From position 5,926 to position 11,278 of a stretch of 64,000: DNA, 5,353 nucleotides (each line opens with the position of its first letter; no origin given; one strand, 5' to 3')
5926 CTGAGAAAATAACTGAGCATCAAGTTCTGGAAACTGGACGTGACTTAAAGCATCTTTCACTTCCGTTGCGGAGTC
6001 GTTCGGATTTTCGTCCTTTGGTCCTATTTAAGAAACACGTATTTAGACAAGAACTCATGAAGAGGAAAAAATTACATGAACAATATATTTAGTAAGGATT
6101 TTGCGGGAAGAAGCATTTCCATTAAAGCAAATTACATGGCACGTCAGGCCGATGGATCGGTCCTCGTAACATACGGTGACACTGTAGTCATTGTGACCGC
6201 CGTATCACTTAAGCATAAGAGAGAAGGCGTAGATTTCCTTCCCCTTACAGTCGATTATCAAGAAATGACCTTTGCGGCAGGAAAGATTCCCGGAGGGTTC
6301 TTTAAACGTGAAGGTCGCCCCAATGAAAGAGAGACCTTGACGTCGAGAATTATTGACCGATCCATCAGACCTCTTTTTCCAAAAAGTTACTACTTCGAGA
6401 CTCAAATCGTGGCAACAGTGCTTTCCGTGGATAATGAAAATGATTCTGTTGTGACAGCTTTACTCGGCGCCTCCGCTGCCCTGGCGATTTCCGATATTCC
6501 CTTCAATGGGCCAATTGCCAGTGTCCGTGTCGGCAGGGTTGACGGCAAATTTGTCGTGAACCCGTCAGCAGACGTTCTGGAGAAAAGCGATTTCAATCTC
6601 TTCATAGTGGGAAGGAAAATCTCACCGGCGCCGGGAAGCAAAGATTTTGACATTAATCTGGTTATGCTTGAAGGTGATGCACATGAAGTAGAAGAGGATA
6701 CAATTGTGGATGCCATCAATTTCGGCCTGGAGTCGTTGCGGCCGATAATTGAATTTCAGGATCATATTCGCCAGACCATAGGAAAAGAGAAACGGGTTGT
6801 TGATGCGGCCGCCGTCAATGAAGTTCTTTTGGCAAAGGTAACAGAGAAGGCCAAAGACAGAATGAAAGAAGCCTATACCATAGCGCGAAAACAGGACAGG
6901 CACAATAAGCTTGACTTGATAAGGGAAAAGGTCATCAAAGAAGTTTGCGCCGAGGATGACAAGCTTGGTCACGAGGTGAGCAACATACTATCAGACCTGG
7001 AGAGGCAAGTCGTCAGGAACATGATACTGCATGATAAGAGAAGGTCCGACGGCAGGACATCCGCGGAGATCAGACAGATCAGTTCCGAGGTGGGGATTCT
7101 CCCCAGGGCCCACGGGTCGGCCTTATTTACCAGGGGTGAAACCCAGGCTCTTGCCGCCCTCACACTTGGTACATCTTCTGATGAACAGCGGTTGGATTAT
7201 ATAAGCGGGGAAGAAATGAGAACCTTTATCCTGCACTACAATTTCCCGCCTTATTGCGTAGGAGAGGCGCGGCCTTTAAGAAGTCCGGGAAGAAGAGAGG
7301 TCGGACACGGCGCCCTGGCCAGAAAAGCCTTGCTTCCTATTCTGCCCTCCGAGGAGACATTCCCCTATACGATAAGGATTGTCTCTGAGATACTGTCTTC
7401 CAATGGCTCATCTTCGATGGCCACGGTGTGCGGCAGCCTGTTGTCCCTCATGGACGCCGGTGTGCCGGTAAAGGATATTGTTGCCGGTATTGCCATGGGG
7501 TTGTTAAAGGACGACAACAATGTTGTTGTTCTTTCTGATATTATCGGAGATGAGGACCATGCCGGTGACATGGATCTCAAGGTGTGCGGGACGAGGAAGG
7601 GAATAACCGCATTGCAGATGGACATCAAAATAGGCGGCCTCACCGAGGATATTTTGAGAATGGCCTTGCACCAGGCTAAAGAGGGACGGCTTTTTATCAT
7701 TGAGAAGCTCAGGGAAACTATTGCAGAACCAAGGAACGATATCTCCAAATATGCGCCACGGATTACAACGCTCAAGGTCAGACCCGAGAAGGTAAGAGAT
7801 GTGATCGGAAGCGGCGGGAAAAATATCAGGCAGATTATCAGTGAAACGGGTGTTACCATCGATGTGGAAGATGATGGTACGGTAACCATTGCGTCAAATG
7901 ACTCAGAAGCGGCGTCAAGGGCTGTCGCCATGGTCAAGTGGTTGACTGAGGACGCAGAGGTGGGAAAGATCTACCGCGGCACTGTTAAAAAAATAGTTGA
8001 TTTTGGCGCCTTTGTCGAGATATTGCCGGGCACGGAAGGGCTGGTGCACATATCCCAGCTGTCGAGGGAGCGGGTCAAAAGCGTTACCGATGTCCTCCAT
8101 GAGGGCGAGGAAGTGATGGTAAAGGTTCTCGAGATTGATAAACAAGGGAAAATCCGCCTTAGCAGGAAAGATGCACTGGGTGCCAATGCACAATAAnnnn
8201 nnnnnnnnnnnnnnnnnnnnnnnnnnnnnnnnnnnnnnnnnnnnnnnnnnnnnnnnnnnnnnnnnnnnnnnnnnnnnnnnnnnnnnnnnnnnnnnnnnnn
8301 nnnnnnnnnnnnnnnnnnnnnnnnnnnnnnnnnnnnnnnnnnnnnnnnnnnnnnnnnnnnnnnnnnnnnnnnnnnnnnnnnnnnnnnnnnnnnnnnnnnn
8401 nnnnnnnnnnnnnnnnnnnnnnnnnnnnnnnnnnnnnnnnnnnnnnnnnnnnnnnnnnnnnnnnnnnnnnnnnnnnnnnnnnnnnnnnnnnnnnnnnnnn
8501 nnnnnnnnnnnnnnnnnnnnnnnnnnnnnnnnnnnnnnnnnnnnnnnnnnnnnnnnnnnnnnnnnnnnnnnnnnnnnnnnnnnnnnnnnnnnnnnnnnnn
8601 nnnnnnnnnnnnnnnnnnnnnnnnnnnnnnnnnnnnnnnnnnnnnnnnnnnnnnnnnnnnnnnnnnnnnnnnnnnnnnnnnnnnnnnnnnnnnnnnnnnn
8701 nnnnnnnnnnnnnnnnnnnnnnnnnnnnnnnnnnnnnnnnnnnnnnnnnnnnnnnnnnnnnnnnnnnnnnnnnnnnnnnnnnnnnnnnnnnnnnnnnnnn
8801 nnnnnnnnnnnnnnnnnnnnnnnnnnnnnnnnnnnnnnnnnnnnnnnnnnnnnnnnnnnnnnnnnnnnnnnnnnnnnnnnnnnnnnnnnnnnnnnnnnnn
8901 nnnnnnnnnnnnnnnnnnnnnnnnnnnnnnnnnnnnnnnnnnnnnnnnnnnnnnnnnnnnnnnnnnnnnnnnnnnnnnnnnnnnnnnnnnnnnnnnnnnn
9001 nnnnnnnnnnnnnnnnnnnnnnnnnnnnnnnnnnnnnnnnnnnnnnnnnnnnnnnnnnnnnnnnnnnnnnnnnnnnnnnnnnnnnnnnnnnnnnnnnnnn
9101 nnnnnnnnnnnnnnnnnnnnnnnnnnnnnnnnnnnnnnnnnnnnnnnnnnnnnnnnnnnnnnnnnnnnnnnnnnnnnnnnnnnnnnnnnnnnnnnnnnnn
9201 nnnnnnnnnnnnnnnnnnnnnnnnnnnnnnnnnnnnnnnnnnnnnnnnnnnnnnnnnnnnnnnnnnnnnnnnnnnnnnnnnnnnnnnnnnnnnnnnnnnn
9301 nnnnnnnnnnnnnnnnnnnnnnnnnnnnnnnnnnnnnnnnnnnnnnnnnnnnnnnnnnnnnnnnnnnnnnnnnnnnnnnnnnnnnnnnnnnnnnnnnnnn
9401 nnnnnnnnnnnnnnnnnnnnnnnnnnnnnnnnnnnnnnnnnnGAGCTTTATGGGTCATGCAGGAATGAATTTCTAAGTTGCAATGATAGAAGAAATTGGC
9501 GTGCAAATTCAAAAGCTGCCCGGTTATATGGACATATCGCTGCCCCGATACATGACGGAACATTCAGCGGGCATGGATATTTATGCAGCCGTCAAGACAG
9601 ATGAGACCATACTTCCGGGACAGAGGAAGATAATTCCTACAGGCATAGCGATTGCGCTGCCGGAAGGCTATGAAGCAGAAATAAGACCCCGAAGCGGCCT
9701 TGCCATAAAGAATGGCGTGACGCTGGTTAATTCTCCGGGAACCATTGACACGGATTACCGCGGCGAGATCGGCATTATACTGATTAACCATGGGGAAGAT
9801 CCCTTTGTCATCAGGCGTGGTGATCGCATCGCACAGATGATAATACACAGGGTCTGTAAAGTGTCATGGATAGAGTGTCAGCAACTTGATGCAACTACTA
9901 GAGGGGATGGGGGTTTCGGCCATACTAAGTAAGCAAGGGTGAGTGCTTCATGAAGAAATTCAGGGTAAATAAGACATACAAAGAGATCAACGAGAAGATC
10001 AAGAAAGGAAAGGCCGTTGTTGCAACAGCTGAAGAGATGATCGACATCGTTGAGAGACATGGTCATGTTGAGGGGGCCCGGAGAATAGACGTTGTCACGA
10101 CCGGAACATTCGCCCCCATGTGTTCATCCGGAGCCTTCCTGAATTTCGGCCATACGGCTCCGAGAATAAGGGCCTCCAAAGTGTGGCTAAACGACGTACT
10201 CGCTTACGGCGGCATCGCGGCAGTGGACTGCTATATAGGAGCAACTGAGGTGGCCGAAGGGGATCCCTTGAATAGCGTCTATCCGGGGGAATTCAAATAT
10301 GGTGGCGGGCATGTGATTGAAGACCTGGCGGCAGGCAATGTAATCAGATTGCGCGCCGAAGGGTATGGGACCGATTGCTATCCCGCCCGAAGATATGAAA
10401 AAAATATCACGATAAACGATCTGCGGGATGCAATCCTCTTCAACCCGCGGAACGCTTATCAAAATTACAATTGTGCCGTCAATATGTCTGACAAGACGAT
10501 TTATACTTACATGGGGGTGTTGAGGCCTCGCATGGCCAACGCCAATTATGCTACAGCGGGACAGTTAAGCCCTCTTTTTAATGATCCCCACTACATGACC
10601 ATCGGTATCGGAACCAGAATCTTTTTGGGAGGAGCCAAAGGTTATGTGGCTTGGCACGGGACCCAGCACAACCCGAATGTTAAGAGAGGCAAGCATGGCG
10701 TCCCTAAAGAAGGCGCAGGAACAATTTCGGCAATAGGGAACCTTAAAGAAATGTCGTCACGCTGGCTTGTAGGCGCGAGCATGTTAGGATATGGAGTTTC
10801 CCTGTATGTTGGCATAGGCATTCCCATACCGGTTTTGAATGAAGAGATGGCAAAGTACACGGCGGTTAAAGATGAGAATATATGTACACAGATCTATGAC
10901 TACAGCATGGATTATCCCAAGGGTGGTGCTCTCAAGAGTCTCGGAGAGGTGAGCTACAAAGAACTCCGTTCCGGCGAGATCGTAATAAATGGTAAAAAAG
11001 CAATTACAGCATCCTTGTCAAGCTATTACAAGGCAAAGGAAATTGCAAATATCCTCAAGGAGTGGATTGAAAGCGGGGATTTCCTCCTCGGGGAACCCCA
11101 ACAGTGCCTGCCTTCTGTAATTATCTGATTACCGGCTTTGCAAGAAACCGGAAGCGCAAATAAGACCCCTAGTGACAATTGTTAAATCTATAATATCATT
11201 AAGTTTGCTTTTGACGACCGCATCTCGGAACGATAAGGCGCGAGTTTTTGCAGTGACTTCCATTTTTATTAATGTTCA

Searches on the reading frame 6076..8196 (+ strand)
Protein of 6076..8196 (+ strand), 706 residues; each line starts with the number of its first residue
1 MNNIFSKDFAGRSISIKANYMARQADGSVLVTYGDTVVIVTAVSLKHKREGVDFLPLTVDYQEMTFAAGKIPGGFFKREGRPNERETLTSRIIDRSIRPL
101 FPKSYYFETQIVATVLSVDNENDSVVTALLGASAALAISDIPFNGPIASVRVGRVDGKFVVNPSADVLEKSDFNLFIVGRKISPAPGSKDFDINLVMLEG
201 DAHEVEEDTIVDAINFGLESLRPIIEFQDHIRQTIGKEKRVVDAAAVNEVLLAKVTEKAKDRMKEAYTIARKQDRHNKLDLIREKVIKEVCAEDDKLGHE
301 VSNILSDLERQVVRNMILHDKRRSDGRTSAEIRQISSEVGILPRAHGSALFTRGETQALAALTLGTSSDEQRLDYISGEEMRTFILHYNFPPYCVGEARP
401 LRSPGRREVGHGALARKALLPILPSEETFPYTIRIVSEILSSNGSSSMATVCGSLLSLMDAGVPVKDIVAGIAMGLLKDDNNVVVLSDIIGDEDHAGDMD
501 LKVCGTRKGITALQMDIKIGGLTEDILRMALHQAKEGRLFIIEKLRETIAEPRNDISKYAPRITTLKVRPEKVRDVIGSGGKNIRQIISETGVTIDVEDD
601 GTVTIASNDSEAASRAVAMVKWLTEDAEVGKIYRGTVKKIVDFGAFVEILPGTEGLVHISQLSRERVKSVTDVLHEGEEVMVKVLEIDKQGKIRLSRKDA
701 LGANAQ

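Call 59: search_protein_families(library=pfam, proteins=[window:6076-8196:+], max_evalue=0.001)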
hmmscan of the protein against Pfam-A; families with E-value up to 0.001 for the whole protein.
window:6076-8196:+ (706 aa): 5 families
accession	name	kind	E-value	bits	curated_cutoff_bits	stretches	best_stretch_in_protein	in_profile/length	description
PF01138.27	RNase_PH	-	1e-59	201.1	25.5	2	11-142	2-130/130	3' exoribonuclease family, domain 1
PF00575.29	S1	-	3.7e-21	75.7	22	1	628-698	3-74/74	S1 RNA binding domain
PF03726.19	PNPase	-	3.2e-18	66.4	24.6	1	251-328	2-81/81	Polyribonucleotide nucleotidyltransferase, RNA binding domain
PF03725.20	RNase_PH_C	-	1.5e-17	63.7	20.8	2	145-219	1-66/67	3' exoribonuclease family, domain 2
PF00013.35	KH_1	-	6.9e-13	48.6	21.5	1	564-620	2-64/66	KH domain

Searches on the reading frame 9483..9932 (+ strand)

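Call 59: search_protein_families(library=pfam, proteins=[window:9483-9932:+], max_evalue=0.001)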
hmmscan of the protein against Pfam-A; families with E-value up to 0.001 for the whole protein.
window:9483-9932:+ (149 aa): 2 families
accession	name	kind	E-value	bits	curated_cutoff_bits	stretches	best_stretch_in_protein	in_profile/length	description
PF00692.24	dUTPase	-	1.2e-32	112.9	22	1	18-148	3-128/129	dUTPase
PF22769.1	DCD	-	4.9e-11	43.4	27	1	42-123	72-152/153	dCTP deaminase-like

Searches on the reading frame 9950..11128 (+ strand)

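Call 59: search_protein_families(library=pfam, proteins=[window:9950-11128:+], max_evalue=0.001)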
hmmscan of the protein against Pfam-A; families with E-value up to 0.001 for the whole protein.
window:9950-11128:+ (392 aa): 1 family
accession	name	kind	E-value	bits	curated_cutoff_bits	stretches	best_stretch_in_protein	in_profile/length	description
PF01837.22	HcyBio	-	1e-154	515.1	26.2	1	22-380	1-349/349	Homocysteine biosynthesis enzyme, sulfur-incorporation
